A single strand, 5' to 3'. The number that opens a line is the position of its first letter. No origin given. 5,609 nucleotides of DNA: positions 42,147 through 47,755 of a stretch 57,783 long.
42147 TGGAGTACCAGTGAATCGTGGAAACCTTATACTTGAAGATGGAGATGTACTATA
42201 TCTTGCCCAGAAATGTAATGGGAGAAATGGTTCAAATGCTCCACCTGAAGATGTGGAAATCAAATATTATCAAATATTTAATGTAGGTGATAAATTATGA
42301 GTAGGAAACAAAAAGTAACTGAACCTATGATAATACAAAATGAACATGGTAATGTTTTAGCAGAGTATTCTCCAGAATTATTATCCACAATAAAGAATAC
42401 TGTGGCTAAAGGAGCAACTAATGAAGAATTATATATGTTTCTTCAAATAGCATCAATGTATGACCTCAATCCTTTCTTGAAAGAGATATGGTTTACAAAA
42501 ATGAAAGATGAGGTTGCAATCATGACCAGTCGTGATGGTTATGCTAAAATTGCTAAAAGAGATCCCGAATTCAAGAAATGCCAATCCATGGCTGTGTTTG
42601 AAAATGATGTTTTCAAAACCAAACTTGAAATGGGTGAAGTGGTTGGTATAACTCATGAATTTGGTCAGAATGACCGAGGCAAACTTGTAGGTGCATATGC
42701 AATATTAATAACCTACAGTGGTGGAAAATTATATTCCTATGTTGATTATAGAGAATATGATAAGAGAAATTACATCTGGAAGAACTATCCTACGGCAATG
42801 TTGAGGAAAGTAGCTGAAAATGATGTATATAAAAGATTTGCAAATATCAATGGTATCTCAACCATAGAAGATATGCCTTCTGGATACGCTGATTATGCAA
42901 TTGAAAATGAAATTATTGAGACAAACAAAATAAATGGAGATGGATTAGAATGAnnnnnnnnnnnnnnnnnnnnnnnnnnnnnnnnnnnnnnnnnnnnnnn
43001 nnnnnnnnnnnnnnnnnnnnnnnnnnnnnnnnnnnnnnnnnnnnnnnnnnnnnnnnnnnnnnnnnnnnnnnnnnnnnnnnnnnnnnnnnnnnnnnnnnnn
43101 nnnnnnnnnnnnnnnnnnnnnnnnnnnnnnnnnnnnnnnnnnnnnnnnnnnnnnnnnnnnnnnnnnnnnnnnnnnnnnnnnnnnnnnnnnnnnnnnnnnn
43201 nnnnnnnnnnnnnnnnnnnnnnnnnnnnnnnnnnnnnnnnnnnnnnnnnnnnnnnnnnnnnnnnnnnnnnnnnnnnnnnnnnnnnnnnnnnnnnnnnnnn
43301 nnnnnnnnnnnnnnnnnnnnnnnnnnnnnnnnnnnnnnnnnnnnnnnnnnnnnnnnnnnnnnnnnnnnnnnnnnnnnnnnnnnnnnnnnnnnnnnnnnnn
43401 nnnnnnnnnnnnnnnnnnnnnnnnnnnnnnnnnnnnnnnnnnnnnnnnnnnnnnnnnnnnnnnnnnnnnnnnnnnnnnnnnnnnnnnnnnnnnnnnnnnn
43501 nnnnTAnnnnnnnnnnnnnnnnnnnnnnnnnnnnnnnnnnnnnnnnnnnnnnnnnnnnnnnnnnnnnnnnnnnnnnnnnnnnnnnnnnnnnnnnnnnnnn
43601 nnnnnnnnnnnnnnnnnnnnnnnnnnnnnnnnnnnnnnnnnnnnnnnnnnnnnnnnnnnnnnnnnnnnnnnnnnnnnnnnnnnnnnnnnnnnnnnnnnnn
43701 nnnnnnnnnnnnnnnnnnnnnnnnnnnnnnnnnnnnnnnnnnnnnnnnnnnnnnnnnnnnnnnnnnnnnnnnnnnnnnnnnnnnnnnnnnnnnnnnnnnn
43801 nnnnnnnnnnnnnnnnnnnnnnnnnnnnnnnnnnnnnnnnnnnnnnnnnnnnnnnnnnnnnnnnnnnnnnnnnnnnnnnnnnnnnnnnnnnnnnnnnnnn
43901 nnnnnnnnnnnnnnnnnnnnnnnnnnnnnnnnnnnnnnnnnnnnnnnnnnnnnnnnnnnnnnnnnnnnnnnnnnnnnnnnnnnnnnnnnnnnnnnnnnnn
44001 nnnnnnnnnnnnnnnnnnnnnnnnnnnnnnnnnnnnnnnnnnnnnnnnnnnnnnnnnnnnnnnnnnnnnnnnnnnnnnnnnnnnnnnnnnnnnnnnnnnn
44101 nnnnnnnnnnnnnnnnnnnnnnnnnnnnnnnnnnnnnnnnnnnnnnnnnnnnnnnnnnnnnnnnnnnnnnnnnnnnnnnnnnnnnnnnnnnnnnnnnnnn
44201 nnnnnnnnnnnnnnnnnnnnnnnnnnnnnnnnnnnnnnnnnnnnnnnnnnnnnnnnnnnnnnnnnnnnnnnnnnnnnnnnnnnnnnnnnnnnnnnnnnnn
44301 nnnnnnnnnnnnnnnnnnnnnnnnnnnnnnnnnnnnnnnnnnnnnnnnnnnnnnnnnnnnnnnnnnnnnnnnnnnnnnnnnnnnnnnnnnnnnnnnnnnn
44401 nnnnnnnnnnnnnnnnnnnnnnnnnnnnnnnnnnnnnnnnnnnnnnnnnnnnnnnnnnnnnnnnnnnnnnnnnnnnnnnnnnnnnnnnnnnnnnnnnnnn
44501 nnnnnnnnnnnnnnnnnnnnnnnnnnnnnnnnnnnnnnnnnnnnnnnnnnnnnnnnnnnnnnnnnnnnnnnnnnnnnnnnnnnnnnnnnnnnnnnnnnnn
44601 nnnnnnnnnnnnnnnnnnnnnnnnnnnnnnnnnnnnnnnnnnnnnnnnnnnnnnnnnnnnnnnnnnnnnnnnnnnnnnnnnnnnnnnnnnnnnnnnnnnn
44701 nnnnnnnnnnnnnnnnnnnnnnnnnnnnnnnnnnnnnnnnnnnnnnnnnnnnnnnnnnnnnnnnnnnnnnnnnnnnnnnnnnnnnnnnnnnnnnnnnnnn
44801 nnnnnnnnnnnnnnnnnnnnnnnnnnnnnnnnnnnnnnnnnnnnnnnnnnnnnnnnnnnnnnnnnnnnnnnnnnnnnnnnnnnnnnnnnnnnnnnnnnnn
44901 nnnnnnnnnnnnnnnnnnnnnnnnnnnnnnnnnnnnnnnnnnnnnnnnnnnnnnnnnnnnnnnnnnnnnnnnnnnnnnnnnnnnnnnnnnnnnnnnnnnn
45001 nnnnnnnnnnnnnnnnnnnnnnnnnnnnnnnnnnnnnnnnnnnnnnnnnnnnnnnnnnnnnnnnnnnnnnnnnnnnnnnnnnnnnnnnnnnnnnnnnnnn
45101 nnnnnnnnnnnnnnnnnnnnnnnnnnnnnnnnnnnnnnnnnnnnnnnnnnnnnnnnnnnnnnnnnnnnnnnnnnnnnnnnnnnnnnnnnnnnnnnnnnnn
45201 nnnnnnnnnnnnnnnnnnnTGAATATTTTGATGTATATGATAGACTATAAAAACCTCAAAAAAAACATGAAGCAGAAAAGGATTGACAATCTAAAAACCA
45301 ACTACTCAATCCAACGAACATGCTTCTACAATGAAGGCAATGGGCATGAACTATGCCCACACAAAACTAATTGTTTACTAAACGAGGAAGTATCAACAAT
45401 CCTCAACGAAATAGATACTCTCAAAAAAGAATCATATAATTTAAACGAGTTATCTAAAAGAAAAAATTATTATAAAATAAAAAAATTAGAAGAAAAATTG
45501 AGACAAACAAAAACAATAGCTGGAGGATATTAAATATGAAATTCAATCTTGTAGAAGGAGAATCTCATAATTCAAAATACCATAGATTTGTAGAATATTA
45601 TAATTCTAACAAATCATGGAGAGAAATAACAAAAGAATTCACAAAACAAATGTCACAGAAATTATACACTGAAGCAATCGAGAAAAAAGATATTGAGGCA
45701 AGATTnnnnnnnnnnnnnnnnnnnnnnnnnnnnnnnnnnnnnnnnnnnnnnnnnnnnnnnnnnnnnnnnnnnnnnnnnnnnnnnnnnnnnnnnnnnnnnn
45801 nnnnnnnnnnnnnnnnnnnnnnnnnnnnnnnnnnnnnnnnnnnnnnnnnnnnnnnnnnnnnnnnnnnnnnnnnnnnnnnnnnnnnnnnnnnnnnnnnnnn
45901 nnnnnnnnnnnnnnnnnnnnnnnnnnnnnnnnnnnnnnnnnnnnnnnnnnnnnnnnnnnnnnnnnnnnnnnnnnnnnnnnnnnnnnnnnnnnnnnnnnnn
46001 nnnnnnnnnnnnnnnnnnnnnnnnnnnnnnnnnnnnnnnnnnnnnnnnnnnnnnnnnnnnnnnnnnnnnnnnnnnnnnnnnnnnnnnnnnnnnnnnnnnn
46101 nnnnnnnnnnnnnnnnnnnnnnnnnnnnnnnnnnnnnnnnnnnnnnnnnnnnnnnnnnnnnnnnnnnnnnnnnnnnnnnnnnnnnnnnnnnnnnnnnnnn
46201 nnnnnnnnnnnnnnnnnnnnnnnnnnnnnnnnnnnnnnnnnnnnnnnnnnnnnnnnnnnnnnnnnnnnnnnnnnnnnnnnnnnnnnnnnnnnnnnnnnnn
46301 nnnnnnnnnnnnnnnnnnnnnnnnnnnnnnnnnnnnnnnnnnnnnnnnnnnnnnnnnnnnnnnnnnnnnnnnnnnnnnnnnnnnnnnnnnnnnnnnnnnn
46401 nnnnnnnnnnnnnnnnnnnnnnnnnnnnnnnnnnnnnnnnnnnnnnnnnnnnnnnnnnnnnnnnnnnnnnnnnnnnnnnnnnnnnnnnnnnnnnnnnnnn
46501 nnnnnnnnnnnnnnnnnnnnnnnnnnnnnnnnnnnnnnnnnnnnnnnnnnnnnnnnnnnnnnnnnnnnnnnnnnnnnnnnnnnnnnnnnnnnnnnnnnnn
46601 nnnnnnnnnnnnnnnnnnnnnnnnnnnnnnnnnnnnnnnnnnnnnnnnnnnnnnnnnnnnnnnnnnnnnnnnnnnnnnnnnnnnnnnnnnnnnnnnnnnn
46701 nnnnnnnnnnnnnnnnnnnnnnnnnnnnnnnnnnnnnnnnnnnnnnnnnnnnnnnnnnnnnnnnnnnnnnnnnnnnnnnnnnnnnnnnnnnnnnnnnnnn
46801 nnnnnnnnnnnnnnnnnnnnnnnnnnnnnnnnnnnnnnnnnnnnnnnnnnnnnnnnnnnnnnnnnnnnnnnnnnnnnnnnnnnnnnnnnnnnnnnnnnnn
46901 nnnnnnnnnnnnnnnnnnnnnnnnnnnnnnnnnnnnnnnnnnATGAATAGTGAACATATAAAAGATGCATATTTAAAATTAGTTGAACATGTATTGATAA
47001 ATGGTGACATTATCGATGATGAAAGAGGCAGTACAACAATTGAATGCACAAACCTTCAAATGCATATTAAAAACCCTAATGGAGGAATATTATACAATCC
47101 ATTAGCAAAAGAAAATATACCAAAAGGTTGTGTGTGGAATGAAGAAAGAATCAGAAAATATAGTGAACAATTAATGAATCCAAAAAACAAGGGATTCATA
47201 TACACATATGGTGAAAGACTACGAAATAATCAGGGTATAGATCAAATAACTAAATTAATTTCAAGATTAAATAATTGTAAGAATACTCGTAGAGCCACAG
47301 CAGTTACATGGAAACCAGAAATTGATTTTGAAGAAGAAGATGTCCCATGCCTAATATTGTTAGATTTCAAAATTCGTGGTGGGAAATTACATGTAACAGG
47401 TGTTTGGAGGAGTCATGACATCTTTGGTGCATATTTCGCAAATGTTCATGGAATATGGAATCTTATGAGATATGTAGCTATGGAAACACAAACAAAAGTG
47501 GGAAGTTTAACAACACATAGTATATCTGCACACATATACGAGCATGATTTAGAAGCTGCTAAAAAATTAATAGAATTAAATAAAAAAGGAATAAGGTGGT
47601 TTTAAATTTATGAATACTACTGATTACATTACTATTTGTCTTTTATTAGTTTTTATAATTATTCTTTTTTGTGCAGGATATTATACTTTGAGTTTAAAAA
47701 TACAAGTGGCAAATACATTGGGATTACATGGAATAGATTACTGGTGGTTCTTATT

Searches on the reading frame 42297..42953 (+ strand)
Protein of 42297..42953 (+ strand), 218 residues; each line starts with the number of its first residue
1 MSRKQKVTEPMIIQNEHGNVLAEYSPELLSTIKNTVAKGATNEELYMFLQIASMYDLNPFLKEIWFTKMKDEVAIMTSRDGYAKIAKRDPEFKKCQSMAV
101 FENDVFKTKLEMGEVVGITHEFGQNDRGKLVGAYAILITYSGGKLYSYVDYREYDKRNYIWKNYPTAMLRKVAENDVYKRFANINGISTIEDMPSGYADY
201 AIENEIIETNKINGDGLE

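Call 31: search_protein_families(library=pfam, proteins=[window:42297-42953:+], max_evalue=0.01)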
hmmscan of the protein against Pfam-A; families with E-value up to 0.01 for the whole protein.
window:42297-42953:+ (218 aa): 1 family
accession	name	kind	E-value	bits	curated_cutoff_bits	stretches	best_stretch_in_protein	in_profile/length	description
PF03837.19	RecT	-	8e-32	110.8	24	1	25-193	4-187/198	RecT family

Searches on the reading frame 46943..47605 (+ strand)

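Call 31: search_protein_families(library=pfam, proteins=[window:46943-47605:+], max_evalue=0.01)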
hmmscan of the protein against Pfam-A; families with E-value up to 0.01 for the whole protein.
window:46943-47605:+ (220 aa): 1 family
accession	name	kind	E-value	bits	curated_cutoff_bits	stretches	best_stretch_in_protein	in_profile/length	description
PF00303.24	Thymidylat_synt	-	1.2e-20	74.3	24.3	1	87-212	92-224/266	Thymidylate synthase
